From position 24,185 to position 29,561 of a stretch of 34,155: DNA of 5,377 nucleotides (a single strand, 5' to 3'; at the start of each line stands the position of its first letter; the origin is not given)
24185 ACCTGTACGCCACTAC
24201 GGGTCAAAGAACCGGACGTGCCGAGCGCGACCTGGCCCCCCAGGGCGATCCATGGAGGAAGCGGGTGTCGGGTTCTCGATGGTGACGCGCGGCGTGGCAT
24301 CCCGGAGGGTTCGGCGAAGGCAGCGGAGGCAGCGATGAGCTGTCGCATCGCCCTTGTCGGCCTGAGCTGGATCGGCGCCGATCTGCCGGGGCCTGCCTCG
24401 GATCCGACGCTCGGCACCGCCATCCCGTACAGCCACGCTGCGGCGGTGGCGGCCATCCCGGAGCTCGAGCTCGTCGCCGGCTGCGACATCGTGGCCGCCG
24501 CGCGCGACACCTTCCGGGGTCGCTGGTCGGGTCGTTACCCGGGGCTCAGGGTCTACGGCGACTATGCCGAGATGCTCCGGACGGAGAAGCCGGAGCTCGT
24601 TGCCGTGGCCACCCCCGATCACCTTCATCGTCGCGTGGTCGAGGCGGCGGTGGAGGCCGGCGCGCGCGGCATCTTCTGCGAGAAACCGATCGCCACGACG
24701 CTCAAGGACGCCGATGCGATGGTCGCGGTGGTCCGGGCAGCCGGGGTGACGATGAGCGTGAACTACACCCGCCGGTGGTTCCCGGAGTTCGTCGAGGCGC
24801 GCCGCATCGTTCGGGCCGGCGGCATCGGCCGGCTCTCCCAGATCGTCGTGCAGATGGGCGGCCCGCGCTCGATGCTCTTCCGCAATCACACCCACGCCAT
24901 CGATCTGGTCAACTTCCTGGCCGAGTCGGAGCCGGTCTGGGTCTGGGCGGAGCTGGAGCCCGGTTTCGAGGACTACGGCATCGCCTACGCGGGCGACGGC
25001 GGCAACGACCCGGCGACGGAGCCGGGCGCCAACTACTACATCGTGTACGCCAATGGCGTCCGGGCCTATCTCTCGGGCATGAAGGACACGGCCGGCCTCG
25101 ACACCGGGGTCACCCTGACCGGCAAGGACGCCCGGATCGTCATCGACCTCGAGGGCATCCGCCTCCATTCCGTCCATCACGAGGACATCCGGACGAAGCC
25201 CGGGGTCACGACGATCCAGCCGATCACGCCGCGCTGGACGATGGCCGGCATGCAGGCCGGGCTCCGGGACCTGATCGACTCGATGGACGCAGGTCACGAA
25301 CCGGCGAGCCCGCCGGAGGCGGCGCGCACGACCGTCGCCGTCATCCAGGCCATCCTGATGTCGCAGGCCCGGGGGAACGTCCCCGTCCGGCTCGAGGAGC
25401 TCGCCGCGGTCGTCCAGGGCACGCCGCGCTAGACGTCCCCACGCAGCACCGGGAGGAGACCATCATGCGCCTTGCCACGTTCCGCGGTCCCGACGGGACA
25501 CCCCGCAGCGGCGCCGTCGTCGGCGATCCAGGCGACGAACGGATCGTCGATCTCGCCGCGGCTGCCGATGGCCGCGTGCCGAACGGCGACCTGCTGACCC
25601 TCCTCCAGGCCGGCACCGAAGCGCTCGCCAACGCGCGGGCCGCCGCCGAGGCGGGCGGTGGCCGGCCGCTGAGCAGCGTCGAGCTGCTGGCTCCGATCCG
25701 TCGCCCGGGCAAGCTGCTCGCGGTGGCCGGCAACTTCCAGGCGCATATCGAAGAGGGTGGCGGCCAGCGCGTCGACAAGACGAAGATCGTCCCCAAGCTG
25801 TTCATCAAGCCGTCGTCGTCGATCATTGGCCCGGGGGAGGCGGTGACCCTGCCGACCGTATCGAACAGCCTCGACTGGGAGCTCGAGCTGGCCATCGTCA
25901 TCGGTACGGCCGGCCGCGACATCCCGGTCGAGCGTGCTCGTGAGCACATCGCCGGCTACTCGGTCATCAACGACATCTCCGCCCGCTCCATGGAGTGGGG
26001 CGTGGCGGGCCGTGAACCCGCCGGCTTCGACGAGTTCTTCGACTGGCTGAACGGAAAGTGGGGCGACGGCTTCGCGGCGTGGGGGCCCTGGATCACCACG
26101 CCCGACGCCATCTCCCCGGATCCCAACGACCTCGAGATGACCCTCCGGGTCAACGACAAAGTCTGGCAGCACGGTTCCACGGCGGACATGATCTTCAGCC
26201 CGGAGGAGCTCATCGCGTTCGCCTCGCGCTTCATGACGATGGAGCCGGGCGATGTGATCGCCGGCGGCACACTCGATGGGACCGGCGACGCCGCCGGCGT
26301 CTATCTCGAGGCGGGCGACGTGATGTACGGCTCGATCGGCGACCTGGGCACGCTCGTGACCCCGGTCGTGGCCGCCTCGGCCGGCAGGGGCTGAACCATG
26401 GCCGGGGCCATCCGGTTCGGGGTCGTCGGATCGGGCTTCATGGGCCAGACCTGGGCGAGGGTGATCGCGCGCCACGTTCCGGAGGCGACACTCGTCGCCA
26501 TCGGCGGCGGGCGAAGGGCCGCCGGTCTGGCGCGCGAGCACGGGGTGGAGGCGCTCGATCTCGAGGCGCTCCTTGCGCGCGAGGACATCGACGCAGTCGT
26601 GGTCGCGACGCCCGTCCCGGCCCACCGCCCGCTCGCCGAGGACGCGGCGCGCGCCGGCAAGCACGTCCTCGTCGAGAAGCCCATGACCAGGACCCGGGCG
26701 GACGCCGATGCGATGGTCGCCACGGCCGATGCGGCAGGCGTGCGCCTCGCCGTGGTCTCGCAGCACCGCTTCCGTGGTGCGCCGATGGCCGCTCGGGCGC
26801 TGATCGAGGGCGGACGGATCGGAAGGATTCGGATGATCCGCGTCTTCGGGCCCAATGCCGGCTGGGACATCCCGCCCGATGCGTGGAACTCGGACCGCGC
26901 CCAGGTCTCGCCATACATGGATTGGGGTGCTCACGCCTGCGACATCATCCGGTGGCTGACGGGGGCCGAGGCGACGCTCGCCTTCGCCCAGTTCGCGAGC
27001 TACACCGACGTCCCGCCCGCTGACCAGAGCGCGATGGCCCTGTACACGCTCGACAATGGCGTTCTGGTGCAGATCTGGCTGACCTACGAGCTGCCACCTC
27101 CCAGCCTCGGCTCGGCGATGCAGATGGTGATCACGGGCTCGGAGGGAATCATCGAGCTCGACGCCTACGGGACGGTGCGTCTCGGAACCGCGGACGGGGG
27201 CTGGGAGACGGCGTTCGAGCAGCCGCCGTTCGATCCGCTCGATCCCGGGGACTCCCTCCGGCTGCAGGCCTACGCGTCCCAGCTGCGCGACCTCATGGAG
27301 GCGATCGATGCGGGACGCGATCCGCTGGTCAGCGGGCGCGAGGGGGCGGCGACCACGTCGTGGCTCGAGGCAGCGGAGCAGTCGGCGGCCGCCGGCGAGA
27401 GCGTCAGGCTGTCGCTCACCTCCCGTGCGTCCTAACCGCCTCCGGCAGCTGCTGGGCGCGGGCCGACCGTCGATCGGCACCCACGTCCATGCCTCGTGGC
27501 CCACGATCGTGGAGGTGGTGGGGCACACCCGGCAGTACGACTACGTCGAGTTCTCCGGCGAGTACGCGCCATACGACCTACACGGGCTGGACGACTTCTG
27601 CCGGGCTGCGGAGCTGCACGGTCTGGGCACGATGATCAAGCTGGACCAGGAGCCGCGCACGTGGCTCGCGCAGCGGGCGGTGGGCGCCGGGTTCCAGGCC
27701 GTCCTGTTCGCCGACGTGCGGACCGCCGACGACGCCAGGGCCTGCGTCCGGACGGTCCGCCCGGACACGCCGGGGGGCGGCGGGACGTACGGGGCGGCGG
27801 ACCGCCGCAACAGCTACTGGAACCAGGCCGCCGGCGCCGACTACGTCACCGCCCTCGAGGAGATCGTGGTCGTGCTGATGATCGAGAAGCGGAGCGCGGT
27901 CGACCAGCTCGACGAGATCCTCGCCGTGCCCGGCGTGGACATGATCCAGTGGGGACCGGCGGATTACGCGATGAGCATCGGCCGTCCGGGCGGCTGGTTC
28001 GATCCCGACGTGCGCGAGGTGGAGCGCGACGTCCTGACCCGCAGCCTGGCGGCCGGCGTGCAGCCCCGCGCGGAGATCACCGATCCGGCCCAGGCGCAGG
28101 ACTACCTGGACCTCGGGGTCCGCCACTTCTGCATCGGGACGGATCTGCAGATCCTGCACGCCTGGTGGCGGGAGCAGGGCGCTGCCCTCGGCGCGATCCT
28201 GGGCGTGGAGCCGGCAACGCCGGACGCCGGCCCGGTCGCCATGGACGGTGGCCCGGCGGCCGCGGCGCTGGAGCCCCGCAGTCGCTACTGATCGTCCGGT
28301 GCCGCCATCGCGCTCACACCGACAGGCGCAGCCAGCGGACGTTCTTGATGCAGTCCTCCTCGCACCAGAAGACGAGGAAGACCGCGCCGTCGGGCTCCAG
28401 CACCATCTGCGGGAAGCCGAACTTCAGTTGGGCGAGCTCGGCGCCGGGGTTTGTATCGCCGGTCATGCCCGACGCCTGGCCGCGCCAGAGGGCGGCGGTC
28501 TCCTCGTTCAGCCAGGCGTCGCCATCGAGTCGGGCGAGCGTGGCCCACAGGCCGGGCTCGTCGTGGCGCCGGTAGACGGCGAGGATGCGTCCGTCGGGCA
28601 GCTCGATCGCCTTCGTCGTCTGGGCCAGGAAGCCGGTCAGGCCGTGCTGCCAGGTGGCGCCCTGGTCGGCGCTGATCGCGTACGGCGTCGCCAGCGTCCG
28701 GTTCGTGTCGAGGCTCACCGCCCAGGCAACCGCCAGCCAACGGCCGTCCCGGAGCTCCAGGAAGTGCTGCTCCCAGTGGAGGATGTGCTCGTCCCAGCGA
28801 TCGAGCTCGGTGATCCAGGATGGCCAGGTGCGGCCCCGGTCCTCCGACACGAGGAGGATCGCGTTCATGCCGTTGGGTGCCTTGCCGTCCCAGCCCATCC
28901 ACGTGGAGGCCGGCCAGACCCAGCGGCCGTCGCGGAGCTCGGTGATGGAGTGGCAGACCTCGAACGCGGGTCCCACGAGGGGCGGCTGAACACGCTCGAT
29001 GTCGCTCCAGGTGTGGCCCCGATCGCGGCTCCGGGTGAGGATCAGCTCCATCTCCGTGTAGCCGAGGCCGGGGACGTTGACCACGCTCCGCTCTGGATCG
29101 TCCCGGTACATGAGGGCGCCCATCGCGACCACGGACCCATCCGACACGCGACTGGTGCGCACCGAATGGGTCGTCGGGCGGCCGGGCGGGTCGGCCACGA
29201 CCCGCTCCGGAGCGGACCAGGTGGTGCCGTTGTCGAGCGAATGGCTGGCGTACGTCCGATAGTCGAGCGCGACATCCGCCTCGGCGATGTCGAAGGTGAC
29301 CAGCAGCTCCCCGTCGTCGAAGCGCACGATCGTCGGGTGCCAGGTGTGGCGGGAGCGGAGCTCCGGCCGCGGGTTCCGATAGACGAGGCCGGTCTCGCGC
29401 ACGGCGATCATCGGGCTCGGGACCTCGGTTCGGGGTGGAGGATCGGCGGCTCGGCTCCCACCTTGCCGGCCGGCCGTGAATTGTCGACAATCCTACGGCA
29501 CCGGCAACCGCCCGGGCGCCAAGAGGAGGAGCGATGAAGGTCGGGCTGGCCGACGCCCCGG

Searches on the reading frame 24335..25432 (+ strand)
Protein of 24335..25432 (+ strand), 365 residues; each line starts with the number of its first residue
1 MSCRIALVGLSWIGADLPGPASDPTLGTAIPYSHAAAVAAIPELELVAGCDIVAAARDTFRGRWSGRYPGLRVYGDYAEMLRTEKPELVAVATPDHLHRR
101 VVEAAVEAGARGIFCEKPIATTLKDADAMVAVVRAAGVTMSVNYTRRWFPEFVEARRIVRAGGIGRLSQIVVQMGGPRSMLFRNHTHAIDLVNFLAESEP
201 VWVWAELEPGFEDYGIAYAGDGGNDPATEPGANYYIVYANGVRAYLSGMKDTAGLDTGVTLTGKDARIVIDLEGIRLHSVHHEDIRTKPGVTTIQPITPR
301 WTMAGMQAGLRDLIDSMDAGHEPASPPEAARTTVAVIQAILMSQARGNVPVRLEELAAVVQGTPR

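Call 9: search_protein_families(library=pfam, proteins=[window:24335-25432:+])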
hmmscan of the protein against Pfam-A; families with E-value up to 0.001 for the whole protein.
window:24335-25432:+ (365 aa): 3 families
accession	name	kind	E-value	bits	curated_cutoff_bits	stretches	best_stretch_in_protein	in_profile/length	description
PF01408.29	GFO_IDH_MocA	-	1.8e-18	67.8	24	1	30-144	11-120/120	Oxidoreductase family, NAD-binding Rossmann fold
PF22725.1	GFO_IDH_MocA_C3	-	5e-06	27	27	1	152-268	1-123/124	GFO/IDH/MocA C-terminal domain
PF02894.22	GFO_IDH_MocA_C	-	0.00054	20.3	22.9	1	180-352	41-217/218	Oxidoreductase family, C-terminal alpha/beta domain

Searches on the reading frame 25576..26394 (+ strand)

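Call 9: search_protein_families(library=pfam, proteins=[window:25576-26394:+])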
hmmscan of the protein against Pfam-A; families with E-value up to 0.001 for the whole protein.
window:25576-26394:+ (272 aa): 1 family
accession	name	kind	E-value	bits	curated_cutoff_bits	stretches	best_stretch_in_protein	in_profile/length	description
PF01557.24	FAA_hydrolase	-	3.5e-60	203.8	23.9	1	48-265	3-214/214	Fumarylacetoacetate (FAA) hydrolase C-terminal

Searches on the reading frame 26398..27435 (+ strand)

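Call 9: search_protein_families(library=pfam, proteins=[window:26398-27435:+])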
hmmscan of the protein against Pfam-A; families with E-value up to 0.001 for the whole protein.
window:26398-27435:+ (345 aa): 6 families
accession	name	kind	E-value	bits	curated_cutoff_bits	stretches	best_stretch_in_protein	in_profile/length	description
PF01408.29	GFO_IDH_MocA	-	2.9e-24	86.5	24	1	5-119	1-118/120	Oxidoreductase family, NAD-binding Rossmann fold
PF22725.1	GFO_IDH_MocA_C3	-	3.7e-18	66.1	27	1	131-253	3-124/124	GFO/IDH/MocA C-terminal domain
PF02894.22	GFO_IDH_MocA_C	-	5e-12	46.5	22.9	1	133-337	1-217/218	Oxidoreductase family, C-terminal alpha/beta domain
PF03447.22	NAD_binding_3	-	2.5e-06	28.6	24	1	11-118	1-114/116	Homoserine dehydrogenase, NAD binding domain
PF03807.23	F420_oxidored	-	8.2e-05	23.6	21.6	1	7-88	2-86/94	NADP oxidoreductase coenzyme F420-dependent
PF01118.30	Semialdhyde_dh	-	0.00011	23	26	1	8-91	3-94/121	Semialdehyde dehydrogenase, NAD binding domain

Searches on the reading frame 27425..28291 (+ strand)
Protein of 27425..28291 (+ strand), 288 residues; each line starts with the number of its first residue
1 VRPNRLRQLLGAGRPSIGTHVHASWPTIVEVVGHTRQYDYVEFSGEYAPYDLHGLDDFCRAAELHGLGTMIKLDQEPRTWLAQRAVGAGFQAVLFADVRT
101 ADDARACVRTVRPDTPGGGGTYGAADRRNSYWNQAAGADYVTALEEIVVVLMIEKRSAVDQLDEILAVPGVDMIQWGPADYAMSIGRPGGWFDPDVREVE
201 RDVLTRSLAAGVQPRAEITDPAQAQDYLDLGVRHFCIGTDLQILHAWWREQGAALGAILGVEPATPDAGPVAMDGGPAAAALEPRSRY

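Call 9: search_protein_families(library=pfam, proteins=[window:27425-28291:+])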
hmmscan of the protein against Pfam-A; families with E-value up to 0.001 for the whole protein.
window:27425-28291:+ (288 aa): 1 family
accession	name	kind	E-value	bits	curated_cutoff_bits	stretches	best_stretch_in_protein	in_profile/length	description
PF03328.21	HpcH_HpaI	-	1.1e-18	67.8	25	1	19-242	4-216/221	HpcH/HpaI aldolase/citrate lyase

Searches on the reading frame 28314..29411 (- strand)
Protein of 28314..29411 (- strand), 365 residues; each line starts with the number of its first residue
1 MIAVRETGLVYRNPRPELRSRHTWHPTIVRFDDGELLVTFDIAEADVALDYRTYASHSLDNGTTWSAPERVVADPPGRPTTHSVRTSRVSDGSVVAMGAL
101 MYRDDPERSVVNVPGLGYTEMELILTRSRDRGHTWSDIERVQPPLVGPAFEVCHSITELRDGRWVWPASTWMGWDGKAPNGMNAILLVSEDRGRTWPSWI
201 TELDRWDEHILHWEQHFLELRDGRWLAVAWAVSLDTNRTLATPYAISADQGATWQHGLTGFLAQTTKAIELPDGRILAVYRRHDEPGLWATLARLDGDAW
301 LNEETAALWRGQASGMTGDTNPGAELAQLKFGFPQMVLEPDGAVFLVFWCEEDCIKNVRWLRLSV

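Call 9: search_protein_families(library=pfam, proteins=[window:28314-29411:-])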
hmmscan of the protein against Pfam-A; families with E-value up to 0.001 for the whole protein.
window:28314-29411:- (365 aa): 3 families
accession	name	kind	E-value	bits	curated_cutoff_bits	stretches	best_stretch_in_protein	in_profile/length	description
PF13088.12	BNR_2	-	8.5e-16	58.6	31.4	1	120-345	79-276/277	BNR repeat-like domain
PF02012.26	BNR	-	1.3e-06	27.9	27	0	246-256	2-12/12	BNR/Asp-box repeat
PF24316.1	Tli3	-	0.00057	20.7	27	0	178-202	78-102/129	T6SS Tli3 immunity protein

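Call 26: search_protein_families(library=ncbifam, proteins=[window:28314-29411:-], max_evalue=0.00001)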
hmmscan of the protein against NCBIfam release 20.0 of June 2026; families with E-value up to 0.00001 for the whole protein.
window:28314-29411:- (365 aa): 0 families

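Call 40: find_related_loci(query=window:28314-29411:-, collection=metagenome_contigs, flank=6000)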
Query window:28314-29411:- (365 aa) in metagenome_contigs; peptide patterns used: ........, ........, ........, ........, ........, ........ (x = any residue, [..] = any of these).
138 stretches matched a pattern; 33 encode a relative of the query (tblastn E <= 1e-3); 33 distinct loci.
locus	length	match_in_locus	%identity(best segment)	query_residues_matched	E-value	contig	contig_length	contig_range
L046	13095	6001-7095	99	1-365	0e+0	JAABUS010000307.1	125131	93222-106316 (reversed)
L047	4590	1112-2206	89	1-365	0e+0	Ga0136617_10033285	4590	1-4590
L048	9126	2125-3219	87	1-365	0e+0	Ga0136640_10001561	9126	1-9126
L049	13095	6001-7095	86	1-365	0e+0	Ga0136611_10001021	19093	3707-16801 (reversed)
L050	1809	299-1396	84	1-365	0e+0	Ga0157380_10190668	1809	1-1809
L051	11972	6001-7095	84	1-365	0e+0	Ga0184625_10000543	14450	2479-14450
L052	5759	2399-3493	83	1-365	0e+0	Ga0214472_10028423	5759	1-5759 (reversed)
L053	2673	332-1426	74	1-365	0e+0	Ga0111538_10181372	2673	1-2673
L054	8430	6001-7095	71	1-365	3e-177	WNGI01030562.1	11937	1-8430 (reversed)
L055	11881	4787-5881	70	1-365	2e-176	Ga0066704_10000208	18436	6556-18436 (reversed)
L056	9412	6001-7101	71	1-365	3e-176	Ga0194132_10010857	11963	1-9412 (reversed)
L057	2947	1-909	83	61-363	0e+0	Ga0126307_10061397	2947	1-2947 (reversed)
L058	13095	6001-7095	64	1-363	5e-157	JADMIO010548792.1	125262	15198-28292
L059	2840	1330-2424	62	1-365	2e-163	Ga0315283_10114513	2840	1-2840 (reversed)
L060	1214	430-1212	84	1-261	4e-162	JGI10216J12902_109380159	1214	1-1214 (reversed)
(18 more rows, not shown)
